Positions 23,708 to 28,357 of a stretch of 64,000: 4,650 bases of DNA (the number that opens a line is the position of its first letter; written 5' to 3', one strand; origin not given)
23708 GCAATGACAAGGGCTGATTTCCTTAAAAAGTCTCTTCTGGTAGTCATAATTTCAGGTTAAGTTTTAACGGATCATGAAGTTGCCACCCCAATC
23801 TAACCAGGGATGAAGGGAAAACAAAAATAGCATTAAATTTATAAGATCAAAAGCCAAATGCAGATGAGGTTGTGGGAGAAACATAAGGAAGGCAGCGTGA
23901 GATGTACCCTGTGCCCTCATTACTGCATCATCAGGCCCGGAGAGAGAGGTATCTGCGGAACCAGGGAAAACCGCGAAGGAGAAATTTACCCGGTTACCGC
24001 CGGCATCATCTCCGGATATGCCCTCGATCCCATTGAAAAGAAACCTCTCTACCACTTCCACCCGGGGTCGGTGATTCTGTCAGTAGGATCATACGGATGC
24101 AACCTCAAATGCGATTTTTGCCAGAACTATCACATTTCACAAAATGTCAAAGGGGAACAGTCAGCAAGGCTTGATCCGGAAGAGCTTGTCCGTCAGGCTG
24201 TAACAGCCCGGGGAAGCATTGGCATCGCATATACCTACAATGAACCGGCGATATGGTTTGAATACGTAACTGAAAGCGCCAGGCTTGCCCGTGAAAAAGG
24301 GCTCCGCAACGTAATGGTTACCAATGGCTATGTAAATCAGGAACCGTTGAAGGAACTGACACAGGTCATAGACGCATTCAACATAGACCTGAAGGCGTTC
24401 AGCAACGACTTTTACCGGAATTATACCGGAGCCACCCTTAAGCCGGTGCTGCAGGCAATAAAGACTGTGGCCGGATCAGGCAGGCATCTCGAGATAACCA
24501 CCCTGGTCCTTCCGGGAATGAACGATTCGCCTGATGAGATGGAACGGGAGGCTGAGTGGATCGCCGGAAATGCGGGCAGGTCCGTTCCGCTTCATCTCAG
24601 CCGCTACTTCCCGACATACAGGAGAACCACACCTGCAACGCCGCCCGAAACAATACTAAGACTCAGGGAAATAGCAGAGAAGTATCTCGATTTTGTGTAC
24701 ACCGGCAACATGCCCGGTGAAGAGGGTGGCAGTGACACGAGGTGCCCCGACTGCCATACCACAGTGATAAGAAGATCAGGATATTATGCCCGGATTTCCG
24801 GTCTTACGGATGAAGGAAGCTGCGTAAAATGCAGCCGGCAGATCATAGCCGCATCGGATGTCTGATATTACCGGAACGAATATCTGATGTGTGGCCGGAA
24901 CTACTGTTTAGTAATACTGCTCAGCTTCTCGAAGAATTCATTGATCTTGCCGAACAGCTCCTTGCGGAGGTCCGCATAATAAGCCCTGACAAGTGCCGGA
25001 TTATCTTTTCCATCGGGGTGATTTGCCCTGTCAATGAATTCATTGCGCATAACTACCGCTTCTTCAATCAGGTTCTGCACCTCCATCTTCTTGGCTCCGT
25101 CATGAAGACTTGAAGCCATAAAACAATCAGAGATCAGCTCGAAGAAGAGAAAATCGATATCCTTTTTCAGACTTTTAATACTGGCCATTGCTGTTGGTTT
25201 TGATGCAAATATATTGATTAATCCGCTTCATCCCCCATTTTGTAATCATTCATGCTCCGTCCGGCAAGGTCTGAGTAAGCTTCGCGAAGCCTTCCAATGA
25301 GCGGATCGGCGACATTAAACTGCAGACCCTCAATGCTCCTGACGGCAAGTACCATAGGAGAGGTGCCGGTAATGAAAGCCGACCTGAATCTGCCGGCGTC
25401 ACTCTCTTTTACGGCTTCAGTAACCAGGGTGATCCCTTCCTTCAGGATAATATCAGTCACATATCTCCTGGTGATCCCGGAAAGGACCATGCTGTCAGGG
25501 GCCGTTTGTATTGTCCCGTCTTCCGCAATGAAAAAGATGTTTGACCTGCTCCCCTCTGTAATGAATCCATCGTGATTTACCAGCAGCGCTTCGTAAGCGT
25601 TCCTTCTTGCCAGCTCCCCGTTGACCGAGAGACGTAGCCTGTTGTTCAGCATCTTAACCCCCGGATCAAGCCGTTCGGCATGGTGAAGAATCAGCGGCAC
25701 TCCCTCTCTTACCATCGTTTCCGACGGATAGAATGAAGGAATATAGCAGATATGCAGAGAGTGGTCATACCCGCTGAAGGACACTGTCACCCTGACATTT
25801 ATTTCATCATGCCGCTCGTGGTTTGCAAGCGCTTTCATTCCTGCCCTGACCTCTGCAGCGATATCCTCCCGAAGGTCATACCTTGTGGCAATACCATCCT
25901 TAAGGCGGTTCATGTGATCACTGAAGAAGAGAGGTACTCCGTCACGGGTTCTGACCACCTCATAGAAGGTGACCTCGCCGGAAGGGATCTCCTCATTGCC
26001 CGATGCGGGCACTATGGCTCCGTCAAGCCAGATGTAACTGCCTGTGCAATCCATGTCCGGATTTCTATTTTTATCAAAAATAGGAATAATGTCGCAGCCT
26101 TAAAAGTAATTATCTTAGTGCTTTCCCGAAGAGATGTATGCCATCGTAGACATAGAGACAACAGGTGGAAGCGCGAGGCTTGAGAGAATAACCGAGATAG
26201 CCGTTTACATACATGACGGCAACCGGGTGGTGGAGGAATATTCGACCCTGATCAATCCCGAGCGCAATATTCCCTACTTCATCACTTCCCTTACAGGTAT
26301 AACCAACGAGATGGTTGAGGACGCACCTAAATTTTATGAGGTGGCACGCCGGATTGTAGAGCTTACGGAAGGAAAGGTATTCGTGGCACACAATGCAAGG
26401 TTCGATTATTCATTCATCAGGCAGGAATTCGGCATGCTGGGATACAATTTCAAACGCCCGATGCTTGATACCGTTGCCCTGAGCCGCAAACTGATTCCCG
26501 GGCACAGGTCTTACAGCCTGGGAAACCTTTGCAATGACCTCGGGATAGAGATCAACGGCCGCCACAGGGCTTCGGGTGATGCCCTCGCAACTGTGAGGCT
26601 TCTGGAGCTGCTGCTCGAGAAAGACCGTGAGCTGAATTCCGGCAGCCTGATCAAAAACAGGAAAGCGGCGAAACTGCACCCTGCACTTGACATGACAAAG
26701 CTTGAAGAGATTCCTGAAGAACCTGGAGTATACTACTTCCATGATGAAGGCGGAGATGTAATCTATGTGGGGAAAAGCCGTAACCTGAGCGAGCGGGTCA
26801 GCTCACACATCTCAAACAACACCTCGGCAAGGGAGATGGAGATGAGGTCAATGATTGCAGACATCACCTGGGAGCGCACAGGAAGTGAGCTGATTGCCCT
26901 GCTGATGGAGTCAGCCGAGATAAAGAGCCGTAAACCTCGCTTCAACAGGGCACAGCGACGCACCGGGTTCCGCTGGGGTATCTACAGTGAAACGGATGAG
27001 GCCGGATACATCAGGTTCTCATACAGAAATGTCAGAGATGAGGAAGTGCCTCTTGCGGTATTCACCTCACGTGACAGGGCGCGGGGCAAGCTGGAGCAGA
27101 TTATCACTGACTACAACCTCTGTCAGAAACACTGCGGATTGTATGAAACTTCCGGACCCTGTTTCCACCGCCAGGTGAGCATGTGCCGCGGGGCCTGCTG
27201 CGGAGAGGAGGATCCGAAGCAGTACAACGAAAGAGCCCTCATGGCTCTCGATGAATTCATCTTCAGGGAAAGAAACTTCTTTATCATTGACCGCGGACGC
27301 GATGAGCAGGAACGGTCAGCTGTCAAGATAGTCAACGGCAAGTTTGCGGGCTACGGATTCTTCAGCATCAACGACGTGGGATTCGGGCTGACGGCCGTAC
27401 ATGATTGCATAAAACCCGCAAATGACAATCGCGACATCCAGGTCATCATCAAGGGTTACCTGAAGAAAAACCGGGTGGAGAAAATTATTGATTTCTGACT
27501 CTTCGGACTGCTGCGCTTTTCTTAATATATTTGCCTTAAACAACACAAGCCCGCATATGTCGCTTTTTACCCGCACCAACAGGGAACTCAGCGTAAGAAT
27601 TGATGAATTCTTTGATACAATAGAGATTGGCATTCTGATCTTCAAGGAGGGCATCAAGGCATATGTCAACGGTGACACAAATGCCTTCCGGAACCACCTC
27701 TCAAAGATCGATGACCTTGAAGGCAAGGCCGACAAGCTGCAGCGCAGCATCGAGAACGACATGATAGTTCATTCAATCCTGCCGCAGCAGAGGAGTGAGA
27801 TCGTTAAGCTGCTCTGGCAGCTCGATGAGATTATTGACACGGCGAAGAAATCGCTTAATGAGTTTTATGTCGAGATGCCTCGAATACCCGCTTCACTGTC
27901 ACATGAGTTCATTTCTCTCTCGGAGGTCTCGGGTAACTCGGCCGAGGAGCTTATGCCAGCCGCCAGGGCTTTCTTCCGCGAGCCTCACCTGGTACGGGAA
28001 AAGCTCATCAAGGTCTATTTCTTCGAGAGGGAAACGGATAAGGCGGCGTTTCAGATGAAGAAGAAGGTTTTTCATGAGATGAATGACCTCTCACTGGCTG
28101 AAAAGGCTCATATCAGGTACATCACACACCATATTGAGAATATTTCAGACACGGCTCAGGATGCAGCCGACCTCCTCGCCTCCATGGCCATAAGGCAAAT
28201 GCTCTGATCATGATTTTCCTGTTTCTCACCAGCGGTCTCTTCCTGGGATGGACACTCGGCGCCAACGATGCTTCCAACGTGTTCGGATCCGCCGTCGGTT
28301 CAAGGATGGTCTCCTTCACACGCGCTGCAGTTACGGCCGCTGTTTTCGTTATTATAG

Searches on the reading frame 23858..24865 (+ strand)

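Call 61: search_protein_families(library=pfam, proteins=[window:23858-24865:+], max_evalue=0.00001)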
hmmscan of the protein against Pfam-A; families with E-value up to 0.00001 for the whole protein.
window:23858-24865:+ (335 aa): 1 family
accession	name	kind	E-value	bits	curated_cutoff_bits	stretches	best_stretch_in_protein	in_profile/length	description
PF04055.27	Radical_SAM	-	2.8e-23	83.4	29.5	1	78-228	4-162/166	Radical SAM superfamily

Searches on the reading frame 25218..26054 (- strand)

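Call 63: search_protein_families(library=pfam, proteins=[window:25218-26054:-], max_evalue=0.001)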
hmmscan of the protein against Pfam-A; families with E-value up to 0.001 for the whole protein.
window:25218-26054:- (278 aa): 1 family
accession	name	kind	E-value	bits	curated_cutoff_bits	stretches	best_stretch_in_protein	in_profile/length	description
PF01063.24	Aminotran_4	-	4.4e-33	115.4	28.5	1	30-241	2-223/223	Amino-transferase class IV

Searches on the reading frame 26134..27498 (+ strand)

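Call 61: search_protein_families(library=pfam, proteins=[window:26134-27498:+], max_evalue=0.00001)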
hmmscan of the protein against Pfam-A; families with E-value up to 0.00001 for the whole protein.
window:26134-27498:+ (454 aa): 2 families
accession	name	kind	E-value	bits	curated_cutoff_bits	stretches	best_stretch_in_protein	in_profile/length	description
PF00929.31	RNase_T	-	1.4e-37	130.2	24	1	4-157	2-164/164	Exonuclease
PF13482.12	RNase_H_2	-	2.2e-06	28.2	22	0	4-149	2-125/165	RNase_H superfamily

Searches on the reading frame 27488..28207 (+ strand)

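Call 63: search_protein_families(library=pfam, proteins=[window:27488-28207:+], max_evalue=0.001)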
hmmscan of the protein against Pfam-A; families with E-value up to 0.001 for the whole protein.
window:27488-28207:+ (239 aa): 2 families
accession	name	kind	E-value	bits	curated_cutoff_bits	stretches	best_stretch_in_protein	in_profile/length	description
PF01865.21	PhoU_div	-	2e-20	73.5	24.4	1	49-234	24-212/214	Protein of unknown function DUF47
PF01895.24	PhoU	-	0.00016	22.4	23.5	0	171-228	25-87/89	PhoU domain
